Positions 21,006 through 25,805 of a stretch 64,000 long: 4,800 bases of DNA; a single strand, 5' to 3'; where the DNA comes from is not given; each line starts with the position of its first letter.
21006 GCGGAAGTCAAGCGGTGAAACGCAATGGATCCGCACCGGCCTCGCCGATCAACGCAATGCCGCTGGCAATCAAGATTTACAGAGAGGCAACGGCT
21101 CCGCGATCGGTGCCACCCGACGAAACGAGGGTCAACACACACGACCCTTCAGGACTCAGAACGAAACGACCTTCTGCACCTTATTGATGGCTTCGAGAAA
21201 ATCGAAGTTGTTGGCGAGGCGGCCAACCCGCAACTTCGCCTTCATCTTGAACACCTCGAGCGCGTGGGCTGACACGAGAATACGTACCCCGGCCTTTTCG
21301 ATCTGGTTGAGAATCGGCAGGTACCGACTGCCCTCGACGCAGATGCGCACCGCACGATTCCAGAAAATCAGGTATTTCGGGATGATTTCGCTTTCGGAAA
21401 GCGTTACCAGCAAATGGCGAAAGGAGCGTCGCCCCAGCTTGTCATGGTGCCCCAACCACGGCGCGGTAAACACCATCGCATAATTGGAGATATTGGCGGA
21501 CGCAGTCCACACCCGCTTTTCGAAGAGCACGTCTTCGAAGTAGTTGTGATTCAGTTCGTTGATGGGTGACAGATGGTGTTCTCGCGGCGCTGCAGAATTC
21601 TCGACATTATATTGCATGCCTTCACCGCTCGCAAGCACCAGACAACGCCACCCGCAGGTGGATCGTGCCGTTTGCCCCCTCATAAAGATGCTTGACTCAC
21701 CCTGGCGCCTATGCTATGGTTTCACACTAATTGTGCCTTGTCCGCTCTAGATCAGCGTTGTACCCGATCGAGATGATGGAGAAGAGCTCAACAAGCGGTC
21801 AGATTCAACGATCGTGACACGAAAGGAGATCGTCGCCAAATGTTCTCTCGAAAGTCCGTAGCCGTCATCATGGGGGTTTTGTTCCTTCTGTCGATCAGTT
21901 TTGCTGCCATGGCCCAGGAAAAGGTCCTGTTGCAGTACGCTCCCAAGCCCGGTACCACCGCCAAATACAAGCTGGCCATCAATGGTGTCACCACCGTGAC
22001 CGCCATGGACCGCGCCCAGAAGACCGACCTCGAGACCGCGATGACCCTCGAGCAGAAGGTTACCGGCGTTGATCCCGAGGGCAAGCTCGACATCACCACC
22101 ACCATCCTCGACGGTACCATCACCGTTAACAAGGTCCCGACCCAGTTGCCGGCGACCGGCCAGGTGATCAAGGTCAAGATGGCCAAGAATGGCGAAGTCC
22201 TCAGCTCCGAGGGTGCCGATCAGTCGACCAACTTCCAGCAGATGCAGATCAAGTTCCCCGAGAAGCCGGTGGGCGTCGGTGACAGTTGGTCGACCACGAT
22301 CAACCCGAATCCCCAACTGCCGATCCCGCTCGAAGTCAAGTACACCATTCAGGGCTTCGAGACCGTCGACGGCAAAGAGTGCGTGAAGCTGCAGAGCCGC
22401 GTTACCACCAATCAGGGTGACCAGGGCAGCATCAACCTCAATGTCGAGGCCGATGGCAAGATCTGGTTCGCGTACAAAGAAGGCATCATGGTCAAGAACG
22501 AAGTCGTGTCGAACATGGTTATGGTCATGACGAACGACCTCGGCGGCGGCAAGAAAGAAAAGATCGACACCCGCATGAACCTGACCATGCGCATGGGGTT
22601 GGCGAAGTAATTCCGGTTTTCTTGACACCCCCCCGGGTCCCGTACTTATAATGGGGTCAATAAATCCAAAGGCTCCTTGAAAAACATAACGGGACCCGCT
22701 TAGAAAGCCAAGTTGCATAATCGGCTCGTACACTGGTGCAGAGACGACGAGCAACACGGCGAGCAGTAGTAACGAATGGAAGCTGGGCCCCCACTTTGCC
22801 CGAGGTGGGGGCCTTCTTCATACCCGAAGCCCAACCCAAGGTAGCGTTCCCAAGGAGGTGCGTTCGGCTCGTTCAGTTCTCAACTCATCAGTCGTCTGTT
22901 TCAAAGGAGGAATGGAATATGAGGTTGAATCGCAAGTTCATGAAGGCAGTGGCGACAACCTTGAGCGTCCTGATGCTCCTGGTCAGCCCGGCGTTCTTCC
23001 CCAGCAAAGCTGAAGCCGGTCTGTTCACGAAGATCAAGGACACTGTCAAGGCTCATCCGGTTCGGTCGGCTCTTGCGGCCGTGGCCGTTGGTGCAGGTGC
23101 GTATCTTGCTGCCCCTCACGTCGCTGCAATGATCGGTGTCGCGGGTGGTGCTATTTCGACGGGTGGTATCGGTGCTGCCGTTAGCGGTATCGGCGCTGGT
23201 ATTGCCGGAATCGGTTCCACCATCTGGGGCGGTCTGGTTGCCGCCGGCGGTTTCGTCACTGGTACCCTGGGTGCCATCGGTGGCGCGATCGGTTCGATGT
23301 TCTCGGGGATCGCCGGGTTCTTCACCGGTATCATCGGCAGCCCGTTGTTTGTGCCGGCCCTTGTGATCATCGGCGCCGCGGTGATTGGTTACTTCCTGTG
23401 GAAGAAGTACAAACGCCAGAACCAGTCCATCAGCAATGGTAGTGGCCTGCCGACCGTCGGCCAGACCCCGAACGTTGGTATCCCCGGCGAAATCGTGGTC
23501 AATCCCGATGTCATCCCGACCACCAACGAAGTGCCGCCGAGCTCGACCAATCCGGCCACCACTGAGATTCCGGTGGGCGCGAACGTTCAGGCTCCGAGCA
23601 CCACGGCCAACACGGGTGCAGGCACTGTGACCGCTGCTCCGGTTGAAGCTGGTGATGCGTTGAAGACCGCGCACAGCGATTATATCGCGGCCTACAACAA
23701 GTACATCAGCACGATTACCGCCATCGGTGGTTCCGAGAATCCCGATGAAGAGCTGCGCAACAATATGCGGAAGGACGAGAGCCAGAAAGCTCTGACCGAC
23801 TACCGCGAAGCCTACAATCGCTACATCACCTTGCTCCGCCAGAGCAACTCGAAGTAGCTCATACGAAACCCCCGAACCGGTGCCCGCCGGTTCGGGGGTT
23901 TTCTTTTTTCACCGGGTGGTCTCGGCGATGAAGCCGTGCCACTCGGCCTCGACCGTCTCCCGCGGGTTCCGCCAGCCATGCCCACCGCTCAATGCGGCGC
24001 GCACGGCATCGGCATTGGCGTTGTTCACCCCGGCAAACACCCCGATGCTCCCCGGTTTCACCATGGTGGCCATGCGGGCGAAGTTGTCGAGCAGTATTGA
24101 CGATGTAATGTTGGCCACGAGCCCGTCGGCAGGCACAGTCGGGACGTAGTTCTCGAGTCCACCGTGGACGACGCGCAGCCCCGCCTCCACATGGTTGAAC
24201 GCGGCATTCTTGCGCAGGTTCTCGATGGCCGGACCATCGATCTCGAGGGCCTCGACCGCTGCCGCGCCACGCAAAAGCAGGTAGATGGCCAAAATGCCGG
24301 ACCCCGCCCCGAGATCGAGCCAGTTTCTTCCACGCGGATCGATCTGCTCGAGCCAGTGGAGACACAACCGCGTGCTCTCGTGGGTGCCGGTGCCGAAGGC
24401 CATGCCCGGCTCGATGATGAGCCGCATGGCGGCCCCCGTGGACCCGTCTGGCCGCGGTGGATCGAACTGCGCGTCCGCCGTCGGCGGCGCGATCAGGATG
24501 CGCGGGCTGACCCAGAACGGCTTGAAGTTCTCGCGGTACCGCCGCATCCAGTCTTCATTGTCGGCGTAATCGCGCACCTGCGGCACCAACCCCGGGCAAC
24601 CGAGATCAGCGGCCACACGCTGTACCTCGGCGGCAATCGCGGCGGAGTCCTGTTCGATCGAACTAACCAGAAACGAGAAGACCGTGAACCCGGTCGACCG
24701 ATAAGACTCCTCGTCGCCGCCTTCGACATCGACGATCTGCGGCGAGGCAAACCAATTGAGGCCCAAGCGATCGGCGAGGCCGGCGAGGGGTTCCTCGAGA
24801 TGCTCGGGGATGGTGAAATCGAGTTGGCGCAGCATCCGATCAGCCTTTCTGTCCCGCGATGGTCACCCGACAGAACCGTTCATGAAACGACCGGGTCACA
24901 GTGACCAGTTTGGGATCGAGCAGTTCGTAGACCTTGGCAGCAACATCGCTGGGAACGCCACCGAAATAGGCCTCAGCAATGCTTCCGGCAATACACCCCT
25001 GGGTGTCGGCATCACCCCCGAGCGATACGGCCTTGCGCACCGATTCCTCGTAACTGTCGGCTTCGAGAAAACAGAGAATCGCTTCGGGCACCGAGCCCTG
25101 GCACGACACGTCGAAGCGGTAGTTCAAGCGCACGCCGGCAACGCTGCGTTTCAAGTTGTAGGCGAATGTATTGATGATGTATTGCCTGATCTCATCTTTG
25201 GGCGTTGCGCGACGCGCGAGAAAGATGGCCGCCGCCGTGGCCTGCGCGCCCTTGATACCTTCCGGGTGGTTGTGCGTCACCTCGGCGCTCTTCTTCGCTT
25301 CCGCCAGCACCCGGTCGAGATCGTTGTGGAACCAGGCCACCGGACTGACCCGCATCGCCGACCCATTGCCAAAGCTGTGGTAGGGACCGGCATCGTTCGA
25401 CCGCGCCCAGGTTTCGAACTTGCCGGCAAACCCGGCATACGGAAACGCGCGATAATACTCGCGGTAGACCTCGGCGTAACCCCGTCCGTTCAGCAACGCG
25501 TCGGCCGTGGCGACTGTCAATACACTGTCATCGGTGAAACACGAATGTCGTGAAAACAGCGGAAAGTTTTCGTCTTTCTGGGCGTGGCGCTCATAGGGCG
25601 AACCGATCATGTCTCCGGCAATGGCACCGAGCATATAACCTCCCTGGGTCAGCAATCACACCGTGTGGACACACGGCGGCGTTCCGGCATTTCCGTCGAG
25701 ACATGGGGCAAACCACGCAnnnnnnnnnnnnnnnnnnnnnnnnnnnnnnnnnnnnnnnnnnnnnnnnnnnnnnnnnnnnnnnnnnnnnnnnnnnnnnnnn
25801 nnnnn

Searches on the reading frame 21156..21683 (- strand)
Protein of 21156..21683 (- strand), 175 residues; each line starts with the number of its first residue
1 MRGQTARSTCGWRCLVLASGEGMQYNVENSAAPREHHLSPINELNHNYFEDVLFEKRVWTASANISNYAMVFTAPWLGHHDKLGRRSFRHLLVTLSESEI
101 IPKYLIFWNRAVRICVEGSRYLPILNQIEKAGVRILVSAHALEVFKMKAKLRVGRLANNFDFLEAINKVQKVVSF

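Call 8: search_protein_families(library=pfam, proteins=[window:21156-21683:-], max_evalue=0.01)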
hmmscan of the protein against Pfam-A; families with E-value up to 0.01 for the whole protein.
window:21156-21683:- (175 aa): 0 families

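Call 27: find_encoding_contigs(protein=window:21156-21683:-, flank=10000, max_places=10)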
Protein window:21156-21683:- (175 aa): 2 contigs read that carry it; 2 places shown.
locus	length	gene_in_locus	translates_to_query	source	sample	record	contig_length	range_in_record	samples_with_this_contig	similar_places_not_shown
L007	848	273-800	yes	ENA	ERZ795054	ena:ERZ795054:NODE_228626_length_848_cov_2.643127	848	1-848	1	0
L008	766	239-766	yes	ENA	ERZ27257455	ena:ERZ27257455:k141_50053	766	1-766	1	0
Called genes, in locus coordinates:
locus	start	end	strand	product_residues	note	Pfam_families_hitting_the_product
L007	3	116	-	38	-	?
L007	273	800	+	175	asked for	-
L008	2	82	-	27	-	?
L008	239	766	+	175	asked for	?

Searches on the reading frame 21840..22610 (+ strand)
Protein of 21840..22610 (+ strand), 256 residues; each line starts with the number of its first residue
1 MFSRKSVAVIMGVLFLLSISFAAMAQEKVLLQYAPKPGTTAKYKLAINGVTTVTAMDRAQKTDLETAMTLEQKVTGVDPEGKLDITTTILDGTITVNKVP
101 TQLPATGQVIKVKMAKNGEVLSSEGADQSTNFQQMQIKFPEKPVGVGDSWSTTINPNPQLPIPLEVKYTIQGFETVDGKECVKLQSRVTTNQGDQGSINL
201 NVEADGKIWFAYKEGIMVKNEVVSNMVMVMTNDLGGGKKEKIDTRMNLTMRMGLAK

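Call 45: search_protein_families(library=pfam, proteins=[window:21840-22610:+], max_evalue=0.001)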
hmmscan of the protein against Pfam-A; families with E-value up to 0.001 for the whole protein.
window:21840-22610:+ (256 aa): 1 family
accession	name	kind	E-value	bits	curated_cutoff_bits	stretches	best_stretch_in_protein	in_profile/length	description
PF19777.4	DUF6263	-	9.6e-10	38.9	26.7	1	130-206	103-181/196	Family of unknown function (DUF6263)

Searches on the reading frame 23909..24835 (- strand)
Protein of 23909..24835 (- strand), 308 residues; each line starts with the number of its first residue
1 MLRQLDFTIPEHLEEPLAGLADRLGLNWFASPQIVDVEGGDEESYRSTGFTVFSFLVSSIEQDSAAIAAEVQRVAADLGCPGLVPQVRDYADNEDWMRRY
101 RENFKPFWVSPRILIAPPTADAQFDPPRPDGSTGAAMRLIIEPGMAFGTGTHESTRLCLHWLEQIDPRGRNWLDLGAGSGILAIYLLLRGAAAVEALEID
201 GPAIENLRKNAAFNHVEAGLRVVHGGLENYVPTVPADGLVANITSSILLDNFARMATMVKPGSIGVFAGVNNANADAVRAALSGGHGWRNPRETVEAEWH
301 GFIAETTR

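Call 14: search_protein_families(library=pfam, proteins=[window:23909-24835:-], max_evalue=0.001)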
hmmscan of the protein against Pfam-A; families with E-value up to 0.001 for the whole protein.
window:23909-24835:- (308 aa): 6 families
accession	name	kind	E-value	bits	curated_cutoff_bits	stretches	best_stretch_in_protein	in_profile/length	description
PF06325.19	PrmA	-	3.6e-44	151.9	22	1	63-303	67-292/296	Ribosomal protein L11 methyltransferase (PrmA)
PF05175.20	MTS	-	4.1e-08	33.5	23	1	143-242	8-105/170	Methyltransferase small domain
PF03602.21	Cons_hypoth95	-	0.00011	22.3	24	1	167-218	40-91/182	Conserved hypothetical protein 95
PF13649.12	Methyltransf_25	-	0.00012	23.1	27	1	173-261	2-95/97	Methyltransferase domain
PF13489.12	Methyltransf_23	-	0.0002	21.6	27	1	157-215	8-70/164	Methyltransferase domain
PF02475.24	TRM5-TYW2_MTfase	-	0.00028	21.3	28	1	172-245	40-114/164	TRM5/TYW2 methyltransferase domain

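Call 15: find_encoding_contigs(protein=window:23909-24835:-, flank=10000, max_places=6)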
Protein window:23909-24835:- (308 aa): 5 contigs read that carry it; 5 places shown.
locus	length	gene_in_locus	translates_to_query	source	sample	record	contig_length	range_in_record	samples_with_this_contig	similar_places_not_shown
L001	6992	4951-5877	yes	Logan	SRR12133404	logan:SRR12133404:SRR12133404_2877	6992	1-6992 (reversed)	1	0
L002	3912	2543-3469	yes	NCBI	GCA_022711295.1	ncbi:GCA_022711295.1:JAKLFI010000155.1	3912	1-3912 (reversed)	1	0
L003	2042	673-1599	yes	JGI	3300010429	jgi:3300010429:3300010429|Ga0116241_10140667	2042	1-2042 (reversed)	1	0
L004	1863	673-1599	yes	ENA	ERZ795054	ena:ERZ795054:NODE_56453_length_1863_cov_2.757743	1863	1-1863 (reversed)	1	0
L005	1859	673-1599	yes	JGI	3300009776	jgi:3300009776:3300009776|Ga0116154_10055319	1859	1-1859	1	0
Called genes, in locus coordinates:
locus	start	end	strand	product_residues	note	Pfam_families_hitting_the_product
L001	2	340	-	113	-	?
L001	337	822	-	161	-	-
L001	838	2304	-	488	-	-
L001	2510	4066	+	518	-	PF17820:PDZ_6 (faint)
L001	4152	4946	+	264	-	PF03747:ADP_ribosyl_GH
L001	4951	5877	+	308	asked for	PF06325:PrmA, PF05175:MTS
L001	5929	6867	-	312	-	-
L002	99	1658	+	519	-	PF17820:PDZ_6 (faint)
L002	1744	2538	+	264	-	PF03747:ADP_ribosyl_GH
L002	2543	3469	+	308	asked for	PF06325:PrmA, PF05175:MTS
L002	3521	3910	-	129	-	?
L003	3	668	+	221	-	?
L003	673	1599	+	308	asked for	PF06325:PrmA, PF05175:MTS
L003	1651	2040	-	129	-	?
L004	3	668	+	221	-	?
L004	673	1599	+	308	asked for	PF06325:PrmA, PF05175:MTS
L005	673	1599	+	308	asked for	PF06325:PrmA, PF05175:MTS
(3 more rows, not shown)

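Call 37: list_cluster_members(proteins=[window:23909-24835:-, P0001, window:21156-21683:-])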
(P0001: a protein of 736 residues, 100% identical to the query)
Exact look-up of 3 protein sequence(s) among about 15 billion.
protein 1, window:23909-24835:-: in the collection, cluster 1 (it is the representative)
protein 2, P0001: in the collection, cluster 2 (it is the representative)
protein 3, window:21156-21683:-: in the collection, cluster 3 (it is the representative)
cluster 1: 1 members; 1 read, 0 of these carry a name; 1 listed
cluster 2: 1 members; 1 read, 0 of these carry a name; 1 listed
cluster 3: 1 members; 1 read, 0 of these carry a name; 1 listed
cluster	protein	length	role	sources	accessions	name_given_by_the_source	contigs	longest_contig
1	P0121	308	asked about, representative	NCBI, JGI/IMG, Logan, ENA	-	-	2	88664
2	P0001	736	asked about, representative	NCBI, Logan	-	-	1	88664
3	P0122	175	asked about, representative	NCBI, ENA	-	-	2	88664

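Call 62: find_homologous_proteins(query=window:23909-24835:-, max_evalue=1e-30)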
Query window:23909-24835:- (308 aa): 89 proteins with E <= 1e-30 among 8000 candidates.
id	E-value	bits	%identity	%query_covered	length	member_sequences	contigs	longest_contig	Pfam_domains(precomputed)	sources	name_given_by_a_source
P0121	4.8e-206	701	100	100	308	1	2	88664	PF06325.20,PF05175.21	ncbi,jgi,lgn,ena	-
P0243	1.0e-88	316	52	98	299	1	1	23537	PF13847.13,PF13489.13,PF06325.20,PF05175.21,PF13649.13,PF02475.24,PF12847.14,PF08241.19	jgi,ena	-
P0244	2.4e-86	308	51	98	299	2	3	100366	PF13847.13,PF06325.20,PF05175.21,PF13649.13,PF02475.24,PF12847.14,PF08241.19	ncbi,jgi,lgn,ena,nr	ncbi:MAG TPA: 50S ribosomal protein L11 methyltransferase [Candidatus Ozemobacteraceae bacterium]|nr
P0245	1.0e-84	302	52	98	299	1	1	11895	PF13847.13,PF06325.20,PF05175.21,PF13649.13,PF02475.24,PF12847.14,PF08241.19,PF08242.19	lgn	-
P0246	3.1e-83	298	50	99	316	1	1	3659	PF06325.20,PF05175.21,PF03602.22,PF13649.13,PF02475.24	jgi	-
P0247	1.6e-82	295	51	98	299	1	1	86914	PF06325.20,PF05175.21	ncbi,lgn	ncbi:MAG: 50S ribosomal protein L11 methyltransferase [Candidatus Ozemobacteraceae bacterium]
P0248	1.7e-82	295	50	98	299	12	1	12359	PF13847.13,PF06325.20,PF05175.21,PF13649.13,PF02475.24,PF12847.14,PF08241.19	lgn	-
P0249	2.9e-82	294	50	98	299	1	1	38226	PF06325.20,PF05175.21,PF13649.13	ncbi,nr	ncbi:MAG: 50S ribosomal protein L11 methyltransferase [Candidatus Riflebacteria bacterium]|nr:50S ri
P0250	3.2e-82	294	47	98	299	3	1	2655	PF06325.20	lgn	-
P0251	3.5e-82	294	50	99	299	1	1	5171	PF13847.13,PF06325.20,PF05175.21,PF13649.13,PF02475.24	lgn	-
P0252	3.5e-82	294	49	98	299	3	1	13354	PF06325.20,PF05175.21,PF02475.24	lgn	-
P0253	1.2e-81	292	47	98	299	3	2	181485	PF06325.20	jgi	jgi:ribosomal protein L11 methyltransferase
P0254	3.1e-81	291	47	99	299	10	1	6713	PF06325.20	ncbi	-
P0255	4.4e-81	290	51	99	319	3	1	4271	PF13489.13,PF06325.20,PF05175.21,PF03602.22,PF13649.13,PF08241.19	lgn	-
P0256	4.7e-81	290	51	99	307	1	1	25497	PF06325.20,PF05175.21,PF03602.22,PF13649.13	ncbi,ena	-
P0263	3.1e-78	281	50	99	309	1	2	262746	PF06325.20,PF05175.21,PF03602.22,PF13649.13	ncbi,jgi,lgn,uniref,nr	ncbi:MAG: Ribosomal protein L11 methyltransferase [Candidatus Ozemobacter sibiricus]|jgi:ribosomal p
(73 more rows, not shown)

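Call 63: find_encoding_contigs(protein=P0244, flank=10000, max_places=3)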
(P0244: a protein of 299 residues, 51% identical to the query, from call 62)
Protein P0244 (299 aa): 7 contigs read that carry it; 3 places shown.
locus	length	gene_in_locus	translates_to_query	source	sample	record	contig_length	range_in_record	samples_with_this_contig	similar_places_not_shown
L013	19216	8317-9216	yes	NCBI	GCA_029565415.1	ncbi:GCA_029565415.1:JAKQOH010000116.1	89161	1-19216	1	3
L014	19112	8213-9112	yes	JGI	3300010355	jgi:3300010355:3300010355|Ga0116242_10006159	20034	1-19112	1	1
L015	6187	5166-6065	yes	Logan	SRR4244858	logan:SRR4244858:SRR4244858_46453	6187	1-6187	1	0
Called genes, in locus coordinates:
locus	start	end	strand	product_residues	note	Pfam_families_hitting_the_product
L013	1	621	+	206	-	?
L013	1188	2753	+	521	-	PF02872:5_nucleotid_C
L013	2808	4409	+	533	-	PF01590:GAF, PF13185:GAF_2, PF13492:GAF_3, PF13487:HD_5, PF01966:HD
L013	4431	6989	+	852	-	PF02985:HEAT (faint), PF00672:HAMP, PF13513:HEAT_EZ (faint), PF13646:HEAT_2, PF03130:HEAT_PBS (faint), PF13646:HEAT_2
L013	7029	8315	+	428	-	-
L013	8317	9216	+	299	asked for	PF06325:PrmA, PF05175:MTS, PF02475:TRM5-TYW2_MTfase (weak), PF12847:Methyltransf_18 (weak), PF08241:Methyltransf_11 (weak), PF13649:Methyltransf_25, PF13847:Methyltransf_31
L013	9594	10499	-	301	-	-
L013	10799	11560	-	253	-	PF19777:DUF6263 (faint)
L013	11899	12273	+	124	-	-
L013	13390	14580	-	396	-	PF04311:DUF459 (faint)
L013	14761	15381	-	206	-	-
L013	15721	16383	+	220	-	-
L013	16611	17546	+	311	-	-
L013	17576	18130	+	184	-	-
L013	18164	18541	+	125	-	PF01253:SUI1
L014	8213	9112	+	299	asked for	PF06325:PrmA, PF05175:MTS, PF02475:TRM5-TYW2_MTfase (weak), PF12847:Methyltransf_18 (weak), PF08241:Methyltransf_11 (weak), PF13649:Methyltransf_25, PF13847:Methyltransf_31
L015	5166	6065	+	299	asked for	PF06325:PrmA, PF05175:MTS, PF02475:TRM5-TYW2_MTfase (weak), PF12847:Methyltransf_18 (weak), PF08241:Methyltransf_11 (weak), PF13649:Methyltransf_25, PF13847:Methyltransf_31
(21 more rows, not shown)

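Call 64: find_encoding_contigs(protein=P0263, flank=10000, max_places=2)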
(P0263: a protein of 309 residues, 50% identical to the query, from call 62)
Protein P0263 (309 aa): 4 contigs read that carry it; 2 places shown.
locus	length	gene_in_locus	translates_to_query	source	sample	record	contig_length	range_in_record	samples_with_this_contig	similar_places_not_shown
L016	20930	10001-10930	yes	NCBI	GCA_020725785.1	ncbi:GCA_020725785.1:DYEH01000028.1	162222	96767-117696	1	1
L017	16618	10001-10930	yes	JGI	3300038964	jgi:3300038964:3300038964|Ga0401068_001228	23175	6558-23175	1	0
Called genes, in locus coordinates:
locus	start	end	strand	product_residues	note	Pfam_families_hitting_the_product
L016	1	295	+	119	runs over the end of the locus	PF01740:STAS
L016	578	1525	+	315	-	-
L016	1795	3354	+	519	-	PF02872:5_nucleotid_C, PF21953:NadN_nucleosid_C (weak)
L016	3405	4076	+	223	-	-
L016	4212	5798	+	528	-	PF01590:GAF, PF13185:GAF_2, PF13492:GAF_3, PF13487:HD_5, PF01966:HD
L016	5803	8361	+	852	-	PF00672:HAMP, PF02985:HEAT (faint), PF13646:HEAT_2, PF03130:HEAT_PBS (faint), PF13513:HEAT_EZ (faint), PF13646:HEAT_2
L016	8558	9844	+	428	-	-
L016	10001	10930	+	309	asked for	PF06325:PrmA, PF05175:MTS (weak), PF03602:Cons_hypoth95 (weak), PF13649:Methyltransf_25 (weak)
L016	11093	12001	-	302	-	-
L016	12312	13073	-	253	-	PF19777:DUF6263 (faint)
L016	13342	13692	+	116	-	-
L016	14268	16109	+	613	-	-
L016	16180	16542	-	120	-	-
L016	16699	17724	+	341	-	PF00490:ALAD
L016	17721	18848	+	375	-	PF04055:Radical_SAM, PF13186:SPASM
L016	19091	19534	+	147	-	PF13404:HTH_AsnC-type, PF22451:NirdL-like_HTH, PF17805:AsnC_trans_reg2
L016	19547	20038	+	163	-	PF22451:NirdL-like_HTH, PF17805:AsnC_trans_reg2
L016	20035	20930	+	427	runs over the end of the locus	PF00202:Aminotran_3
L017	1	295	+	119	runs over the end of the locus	PF01740:STAS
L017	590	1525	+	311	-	-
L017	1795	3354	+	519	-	PF02872:5_nucleotid_C, PF21953:NadN_nucleosid_C (weak)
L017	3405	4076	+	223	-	-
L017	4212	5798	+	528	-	PF01590:GAF, PF13185:GAF_2, PF13492:GAF_3, PF13487:HD_5, PF01966:HD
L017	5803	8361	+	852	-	PF00672:HAMP, PF02985:HEAT (faint), PF13646:HEAT_2, PF03130:HEAT_PBS (faint), PF13513:HEAT_EZ (faint), PF13646:HEAT_2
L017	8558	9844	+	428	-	-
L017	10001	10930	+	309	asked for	PF06325:PrmA, PF05175:MTS (weak), PF03602:Cons_hypoth95 (weak), PF13649:Methyltransf_25 (weak)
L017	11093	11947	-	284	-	-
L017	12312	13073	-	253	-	PF19777:DUF6263 (faint)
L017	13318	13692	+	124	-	-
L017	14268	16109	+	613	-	-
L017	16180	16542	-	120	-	-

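Call 65: find_encoding_contigs(protein=P0247, flank=10000, max_places=2)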
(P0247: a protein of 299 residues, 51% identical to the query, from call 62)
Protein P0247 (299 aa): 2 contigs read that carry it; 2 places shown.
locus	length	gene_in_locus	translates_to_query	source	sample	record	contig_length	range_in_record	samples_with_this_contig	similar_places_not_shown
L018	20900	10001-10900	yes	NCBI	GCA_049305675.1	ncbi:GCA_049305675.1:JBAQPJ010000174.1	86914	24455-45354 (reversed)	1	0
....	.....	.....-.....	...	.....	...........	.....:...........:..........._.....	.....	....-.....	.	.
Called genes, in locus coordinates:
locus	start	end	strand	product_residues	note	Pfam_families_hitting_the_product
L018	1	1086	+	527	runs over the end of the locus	PF02872:5_nucleotid_C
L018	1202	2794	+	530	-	PF01590:GAF, PF13185:GAF_2, PF13492:GAF_3, PF13487:HD_5, PF01966:HD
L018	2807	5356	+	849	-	PF00672:HAMP, PF03130:HEAT_PBS (faint), PF13646:HEAT_2, PF02985:HEAT (faint), PF13513:HEAT_EZ (faint), PF13646:HEAT_2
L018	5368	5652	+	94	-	PF02686:GatC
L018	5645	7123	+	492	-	PF01425:Amidase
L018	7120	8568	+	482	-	PF02934:GatB_N, PF02637:GatB_Yqey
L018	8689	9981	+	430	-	-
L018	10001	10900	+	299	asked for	PF06325:PrmA, PF05175:MTS (weak)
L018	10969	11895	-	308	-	-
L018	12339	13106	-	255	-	PF19777:DUF6263 (faint)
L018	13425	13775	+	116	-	-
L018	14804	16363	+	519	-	PF00072:Response_reg, PF00512:HisKA, PF02518:HATPase_c, PF00072:Response_reg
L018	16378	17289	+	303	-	PF00072:Response_reg, PF13581:HATPase_c_2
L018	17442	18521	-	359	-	PF00072:Response_reg, PF00211:Guanylate_cyc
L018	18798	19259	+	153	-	PF00293:NUDIX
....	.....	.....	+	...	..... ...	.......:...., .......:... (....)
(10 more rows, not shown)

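Call 68: find_encoding_contigs(protein=P0256, flank=10000, max_places=3)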
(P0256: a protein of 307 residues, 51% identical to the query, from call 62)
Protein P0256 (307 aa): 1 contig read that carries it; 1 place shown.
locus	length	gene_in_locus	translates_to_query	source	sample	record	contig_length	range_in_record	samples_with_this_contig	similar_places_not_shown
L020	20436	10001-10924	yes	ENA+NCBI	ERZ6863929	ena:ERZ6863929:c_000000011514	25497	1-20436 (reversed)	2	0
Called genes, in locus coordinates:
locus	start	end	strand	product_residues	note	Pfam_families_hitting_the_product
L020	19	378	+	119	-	-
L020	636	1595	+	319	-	-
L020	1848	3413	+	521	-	PF02872:5_nucleotid_C, PF21953:NadN_nucleosid_C (weak)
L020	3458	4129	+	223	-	-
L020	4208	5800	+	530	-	PF01590:GAF, PF13185:GAF_2, PF13492:GAF_3, PF13487:HD_5, PF01966:HD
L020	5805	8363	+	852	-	PF13513:HEAT_EZ (faint), PF00672:HAMP, PF02985:HEAT (faint), PF13646:HEAT_2, PF03130:HEAT_PBS (faint), PF13646:HEAT_2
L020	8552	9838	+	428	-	-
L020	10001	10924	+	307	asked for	PF06325:PrmA, PF05175:MTS (weak), PF03602:Cons_hypoth95 (faint), PF13649:Methyltransf_25 (weak)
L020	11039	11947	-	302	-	-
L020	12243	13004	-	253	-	-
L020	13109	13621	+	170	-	-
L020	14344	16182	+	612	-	-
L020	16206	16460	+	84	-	-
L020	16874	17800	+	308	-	PF00490:ALAD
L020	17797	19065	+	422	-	-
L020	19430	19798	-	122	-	PF01695:IstB_IS21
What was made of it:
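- The region downstream of tRNA-Cys differs in every relative, as at a general hotspot (calls 63-65, 68).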

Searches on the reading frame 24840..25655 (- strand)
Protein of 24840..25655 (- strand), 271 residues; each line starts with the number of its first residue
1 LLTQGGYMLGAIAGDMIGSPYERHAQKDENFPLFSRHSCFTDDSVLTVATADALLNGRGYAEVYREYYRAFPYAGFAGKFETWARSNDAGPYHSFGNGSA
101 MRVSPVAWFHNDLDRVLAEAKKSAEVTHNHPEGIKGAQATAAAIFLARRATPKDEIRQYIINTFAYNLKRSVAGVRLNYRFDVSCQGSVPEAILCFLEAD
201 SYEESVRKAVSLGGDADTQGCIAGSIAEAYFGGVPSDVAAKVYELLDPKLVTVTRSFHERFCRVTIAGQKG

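Call 14: search_protein_families(library=pfam, proteins=[window:24840-25655:-], max_evalue=0.001)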
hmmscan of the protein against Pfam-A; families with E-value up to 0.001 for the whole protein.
window:24840-25655:- (271 aa): 1 family
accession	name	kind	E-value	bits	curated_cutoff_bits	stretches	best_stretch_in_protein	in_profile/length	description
PF03747.19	ADP_ribosyl_GH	-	7.7e-38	131.2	26.2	1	6-232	1-280/287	ADP-ribosylglycohydrolase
